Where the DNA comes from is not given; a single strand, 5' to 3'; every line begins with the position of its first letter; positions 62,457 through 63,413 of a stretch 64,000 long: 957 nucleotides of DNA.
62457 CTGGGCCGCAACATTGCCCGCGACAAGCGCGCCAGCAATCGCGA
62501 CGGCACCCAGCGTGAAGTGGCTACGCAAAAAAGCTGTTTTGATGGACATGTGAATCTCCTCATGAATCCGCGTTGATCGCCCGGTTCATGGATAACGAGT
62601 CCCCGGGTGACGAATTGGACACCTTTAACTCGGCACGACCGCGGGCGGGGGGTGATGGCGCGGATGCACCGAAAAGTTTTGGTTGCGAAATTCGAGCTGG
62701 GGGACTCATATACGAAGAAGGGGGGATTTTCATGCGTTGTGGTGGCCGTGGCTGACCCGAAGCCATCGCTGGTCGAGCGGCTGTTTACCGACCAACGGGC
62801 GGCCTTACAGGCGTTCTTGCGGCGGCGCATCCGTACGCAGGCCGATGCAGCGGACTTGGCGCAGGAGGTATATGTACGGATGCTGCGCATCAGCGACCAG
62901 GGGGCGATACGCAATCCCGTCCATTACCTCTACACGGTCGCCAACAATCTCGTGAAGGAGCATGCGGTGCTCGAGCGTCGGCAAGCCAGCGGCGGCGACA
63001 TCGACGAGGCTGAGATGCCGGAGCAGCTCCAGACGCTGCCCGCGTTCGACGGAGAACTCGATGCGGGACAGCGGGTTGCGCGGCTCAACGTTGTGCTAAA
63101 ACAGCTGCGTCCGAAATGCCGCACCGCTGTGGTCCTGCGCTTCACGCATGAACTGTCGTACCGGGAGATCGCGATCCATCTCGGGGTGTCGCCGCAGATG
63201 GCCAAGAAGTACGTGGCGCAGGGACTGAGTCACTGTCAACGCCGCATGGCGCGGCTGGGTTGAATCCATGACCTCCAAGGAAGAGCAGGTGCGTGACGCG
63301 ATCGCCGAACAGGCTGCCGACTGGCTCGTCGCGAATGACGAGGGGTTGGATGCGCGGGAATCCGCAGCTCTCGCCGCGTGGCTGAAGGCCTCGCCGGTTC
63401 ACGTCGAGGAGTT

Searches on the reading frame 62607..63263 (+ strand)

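Call 56: search_protein_families(library=pfam, proteins=[window:62607-63263:+], max_evalue=0.01)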
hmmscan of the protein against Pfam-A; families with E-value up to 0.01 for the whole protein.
window:62607-63263:+ (218 aa): 4 families
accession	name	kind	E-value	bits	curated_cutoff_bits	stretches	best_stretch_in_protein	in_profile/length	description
PF08281.18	Sigma70_r4_2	-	8.9e-12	44.9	25.7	1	163-210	7-54/54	Sigma-70, region 4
PF04542.20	Sigma70_r2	-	3.8e-07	30.2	24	1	63-120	5-65/71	Sigma-70 region 2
PF07638.17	Sigma70_ECF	-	1.7e-06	28.5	21.1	1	55-202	22-171/185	ECF sigma factor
PF04545.22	Sigma70_r4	-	2.4e-06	27.4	24.1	1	163-210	1-48/50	Sigma-70, region 4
